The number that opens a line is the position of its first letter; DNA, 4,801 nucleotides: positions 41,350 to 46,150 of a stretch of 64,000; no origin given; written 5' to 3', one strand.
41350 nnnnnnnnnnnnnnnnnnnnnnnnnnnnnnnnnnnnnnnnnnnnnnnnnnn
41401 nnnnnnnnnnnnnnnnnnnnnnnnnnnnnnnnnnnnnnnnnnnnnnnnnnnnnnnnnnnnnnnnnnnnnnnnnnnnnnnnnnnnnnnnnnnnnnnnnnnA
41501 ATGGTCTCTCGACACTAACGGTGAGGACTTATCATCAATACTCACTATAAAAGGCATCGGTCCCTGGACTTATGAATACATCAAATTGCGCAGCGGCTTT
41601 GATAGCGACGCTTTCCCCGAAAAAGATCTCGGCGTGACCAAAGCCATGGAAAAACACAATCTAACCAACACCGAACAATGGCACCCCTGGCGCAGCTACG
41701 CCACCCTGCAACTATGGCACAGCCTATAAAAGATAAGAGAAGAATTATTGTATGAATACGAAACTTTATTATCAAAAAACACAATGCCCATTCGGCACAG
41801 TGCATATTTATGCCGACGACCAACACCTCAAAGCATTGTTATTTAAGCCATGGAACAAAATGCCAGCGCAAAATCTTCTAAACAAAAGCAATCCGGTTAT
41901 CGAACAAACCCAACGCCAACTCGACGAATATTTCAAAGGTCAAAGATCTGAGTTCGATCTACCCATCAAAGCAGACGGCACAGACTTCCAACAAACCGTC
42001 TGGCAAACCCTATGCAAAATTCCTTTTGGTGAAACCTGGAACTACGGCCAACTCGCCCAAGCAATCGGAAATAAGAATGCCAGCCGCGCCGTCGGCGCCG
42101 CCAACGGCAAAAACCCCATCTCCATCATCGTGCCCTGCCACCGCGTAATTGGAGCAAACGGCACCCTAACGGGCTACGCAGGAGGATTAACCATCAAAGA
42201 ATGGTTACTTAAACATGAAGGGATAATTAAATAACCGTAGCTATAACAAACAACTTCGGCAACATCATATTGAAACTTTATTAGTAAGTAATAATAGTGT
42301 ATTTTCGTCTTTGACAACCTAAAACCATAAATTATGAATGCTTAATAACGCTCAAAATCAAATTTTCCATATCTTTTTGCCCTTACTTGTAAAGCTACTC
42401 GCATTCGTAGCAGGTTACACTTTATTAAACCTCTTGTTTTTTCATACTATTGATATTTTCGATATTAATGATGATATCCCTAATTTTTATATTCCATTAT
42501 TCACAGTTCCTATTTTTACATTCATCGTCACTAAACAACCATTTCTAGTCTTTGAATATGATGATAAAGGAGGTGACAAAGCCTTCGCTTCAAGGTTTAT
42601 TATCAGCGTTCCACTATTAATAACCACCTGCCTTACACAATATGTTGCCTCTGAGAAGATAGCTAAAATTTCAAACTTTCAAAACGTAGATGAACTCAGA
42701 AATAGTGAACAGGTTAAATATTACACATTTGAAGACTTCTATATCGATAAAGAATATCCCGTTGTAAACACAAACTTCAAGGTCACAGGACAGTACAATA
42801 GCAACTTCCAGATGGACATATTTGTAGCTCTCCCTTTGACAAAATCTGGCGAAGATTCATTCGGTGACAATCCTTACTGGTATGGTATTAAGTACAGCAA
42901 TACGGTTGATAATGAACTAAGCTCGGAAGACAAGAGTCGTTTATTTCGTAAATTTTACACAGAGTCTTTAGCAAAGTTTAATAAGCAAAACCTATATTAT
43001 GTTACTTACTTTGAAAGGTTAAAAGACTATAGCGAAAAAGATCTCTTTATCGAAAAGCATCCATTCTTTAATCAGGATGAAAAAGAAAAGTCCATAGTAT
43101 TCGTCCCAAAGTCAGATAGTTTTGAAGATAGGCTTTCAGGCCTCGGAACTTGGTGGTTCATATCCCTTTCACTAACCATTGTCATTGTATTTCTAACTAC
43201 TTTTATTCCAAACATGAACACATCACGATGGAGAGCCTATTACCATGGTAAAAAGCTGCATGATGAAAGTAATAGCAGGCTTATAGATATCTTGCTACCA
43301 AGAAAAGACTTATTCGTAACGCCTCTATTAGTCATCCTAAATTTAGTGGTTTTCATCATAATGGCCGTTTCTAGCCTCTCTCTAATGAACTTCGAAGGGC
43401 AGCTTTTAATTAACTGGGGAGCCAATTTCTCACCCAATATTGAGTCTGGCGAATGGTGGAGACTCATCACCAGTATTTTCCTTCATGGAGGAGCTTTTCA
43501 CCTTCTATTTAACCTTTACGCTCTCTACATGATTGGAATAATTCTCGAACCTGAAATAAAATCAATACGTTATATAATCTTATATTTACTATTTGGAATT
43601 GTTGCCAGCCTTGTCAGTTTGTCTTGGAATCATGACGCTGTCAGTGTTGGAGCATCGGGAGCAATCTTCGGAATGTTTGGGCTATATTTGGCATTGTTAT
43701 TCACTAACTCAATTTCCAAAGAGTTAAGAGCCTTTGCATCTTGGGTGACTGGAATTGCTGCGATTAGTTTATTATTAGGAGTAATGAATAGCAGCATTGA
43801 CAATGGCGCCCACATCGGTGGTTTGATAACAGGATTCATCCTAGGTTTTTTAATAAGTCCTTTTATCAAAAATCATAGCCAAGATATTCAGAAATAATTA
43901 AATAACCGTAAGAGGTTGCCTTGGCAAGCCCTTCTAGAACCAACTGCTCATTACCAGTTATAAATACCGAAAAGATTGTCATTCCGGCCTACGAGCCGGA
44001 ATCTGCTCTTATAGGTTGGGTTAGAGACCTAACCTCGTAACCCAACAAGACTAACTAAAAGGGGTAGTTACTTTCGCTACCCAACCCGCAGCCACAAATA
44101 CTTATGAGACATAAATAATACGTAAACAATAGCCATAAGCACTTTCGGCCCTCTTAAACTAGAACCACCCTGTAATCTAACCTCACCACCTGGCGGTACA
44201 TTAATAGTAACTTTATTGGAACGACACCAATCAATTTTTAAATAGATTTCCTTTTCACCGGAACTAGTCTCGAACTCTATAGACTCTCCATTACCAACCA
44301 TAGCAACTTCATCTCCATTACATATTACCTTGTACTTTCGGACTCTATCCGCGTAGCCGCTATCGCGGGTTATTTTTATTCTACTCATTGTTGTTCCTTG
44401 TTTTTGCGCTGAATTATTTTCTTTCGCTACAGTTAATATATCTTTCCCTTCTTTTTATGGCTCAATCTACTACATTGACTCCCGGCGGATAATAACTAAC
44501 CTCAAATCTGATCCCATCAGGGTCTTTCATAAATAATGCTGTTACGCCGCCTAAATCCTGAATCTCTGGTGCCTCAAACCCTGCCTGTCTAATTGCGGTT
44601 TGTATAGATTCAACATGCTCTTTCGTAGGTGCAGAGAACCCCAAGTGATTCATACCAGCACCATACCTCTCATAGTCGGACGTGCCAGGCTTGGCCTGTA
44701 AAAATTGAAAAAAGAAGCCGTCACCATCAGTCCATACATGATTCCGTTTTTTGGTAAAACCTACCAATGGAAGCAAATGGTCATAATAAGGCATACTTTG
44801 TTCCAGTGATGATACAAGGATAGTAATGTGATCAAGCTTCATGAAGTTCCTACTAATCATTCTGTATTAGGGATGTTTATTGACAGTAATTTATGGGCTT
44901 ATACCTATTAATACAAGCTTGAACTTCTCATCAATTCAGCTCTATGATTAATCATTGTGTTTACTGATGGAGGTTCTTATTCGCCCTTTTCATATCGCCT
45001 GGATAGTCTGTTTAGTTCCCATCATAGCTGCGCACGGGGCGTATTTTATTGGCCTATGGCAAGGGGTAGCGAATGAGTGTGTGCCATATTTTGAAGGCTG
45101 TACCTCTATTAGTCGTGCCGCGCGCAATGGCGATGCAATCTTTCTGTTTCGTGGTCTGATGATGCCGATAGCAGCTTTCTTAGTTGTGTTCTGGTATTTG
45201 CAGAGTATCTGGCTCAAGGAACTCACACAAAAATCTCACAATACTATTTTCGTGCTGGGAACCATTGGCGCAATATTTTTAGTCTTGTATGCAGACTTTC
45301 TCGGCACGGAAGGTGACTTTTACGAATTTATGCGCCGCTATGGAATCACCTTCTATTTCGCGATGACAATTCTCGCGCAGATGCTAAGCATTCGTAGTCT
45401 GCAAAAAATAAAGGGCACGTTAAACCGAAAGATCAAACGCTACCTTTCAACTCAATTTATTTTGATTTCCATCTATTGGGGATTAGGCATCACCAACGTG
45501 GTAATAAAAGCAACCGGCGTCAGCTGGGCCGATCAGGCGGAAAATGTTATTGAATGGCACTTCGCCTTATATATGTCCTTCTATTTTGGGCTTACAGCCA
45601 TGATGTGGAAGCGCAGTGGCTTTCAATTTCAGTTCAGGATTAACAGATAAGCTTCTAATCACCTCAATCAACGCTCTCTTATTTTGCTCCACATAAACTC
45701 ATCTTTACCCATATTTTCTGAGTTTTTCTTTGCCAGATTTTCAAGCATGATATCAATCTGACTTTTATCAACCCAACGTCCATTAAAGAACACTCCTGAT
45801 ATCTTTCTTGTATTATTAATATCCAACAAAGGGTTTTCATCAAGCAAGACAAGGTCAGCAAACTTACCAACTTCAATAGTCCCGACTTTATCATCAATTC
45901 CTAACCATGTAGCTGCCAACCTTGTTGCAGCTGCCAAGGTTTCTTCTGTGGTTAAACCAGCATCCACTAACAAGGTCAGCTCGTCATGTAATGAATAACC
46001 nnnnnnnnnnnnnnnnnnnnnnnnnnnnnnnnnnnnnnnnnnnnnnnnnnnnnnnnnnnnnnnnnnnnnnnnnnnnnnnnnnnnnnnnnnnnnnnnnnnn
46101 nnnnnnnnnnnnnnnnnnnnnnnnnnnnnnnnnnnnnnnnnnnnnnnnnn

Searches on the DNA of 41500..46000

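Call 29: search_rna_families(source=window, start=41500, end=46000, threshold=evalue, max_evalue=1)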
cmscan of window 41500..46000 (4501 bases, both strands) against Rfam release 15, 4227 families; matches with E-value up to 1: 0.
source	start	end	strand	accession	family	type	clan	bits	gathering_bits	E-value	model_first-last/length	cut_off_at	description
